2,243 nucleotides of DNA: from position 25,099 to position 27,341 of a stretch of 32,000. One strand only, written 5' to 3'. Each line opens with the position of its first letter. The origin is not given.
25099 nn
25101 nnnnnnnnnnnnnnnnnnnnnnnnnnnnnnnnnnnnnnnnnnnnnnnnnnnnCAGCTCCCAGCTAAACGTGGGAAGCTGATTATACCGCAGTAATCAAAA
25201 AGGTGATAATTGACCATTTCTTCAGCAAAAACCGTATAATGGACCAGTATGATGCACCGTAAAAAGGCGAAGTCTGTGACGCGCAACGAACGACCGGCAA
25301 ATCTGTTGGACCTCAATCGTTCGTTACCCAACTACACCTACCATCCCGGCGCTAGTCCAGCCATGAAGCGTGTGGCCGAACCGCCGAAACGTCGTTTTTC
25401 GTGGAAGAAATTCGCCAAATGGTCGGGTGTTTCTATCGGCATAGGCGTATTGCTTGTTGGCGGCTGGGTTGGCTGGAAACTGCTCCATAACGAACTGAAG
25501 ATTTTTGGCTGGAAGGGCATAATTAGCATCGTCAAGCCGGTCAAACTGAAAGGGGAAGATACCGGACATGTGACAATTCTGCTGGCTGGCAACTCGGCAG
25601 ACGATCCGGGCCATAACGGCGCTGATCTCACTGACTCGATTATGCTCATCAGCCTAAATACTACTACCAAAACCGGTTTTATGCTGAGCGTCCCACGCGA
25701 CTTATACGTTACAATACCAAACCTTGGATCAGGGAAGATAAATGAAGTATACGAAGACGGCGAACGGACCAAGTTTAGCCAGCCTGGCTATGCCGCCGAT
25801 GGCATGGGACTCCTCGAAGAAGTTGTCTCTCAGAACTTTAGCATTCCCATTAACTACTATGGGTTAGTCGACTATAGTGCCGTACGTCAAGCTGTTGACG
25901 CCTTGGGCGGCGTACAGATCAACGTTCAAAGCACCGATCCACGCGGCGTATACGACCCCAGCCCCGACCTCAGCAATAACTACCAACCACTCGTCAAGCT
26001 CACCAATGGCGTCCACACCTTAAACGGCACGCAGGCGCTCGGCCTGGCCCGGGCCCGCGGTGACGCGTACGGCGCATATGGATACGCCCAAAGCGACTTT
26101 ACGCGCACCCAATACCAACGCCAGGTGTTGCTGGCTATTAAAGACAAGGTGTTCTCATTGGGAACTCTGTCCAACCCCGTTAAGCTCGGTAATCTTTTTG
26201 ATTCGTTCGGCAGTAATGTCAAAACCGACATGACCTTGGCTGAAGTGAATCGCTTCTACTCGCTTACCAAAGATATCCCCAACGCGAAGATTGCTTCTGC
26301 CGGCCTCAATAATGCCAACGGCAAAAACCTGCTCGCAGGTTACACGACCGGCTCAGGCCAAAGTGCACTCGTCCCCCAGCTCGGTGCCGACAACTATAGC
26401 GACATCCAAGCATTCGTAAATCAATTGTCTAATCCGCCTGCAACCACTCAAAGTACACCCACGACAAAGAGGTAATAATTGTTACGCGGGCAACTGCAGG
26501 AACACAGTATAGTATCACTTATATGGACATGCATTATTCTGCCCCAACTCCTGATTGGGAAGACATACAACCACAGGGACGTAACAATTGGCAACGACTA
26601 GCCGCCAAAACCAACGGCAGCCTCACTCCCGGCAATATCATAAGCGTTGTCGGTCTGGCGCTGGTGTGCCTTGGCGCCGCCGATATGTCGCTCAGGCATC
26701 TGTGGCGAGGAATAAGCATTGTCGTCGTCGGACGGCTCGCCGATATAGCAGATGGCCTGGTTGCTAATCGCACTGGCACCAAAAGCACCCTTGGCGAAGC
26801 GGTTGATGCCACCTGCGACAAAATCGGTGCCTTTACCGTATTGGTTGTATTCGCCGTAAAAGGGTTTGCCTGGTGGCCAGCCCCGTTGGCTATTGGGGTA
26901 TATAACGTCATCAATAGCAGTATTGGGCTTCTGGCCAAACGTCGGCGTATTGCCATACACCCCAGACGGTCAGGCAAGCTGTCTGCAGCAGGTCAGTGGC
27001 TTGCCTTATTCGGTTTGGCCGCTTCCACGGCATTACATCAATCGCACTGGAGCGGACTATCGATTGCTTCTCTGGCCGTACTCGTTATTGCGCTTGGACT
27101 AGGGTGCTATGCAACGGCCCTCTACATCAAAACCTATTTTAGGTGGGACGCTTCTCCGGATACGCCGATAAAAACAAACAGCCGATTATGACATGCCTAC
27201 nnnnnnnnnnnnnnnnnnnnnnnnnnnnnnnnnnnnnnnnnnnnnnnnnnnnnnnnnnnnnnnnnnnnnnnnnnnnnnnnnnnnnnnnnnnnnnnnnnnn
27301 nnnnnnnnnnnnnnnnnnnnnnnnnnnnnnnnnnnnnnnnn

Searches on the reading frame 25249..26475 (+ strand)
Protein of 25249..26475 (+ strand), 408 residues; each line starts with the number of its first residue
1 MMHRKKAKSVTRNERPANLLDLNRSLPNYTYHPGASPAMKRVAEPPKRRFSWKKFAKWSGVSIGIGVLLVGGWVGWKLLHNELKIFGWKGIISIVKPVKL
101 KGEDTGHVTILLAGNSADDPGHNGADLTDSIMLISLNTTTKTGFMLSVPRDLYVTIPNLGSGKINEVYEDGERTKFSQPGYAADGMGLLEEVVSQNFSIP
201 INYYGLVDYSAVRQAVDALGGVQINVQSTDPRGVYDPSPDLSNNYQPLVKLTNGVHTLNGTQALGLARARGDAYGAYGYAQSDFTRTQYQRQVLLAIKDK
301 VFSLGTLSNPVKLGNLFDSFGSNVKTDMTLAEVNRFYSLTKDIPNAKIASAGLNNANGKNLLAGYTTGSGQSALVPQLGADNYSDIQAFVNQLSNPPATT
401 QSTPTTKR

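Call 9: search_protein_families(library=pfam, proteins=[window:25249-26475:+])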
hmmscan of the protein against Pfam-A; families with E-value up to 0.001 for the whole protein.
window:25249-26475:+ (408 aa): 1 family
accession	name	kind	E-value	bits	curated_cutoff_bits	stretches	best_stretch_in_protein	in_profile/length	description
PF03816.19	LytR_cpsA_psr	-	1.9e-29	103.2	24.6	1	128-301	2-148/150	LytR_cpsA_psr family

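Call 75: find_encoding_contigs(protein=window:25249-26475:+, flank=2500, max_places=10)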
Protein window:25249-26475:+ (408 aa): 3 contigs read that carry it; 2 places shown.
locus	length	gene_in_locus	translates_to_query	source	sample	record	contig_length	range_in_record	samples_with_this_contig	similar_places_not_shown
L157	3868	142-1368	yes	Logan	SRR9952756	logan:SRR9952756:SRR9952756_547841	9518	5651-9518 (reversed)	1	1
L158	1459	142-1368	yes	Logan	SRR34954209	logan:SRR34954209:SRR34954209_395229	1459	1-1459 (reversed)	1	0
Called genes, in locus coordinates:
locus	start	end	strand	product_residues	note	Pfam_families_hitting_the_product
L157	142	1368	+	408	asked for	PF03816:LytR_cpsA_psr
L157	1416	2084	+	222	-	PF01066:CDP-OH_P_transf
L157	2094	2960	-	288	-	-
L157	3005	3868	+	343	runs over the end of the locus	-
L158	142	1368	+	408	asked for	PF03816:LytR_cpsA_psr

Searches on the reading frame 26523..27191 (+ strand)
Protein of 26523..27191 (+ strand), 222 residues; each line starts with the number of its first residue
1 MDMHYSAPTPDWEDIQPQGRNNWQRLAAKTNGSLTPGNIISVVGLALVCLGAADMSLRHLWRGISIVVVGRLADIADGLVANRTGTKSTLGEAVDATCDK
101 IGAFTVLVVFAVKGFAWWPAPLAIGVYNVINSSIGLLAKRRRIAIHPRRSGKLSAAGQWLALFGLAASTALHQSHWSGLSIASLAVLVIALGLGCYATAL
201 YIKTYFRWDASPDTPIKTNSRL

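Call 9: search_protein_families(library=pfam, proteins=[window:26523-27191:+])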
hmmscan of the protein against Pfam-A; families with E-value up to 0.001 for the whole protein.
window:26523-27191:+ (222 aa): 1 family
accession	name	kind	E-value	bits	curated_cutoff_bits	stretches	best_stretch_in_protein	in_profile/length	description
PF01066.26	CDP-OH_P_transf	-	5.5e-14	53.3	22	1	38-182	5-138/152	CDP-alcohol phosphatidyltransferase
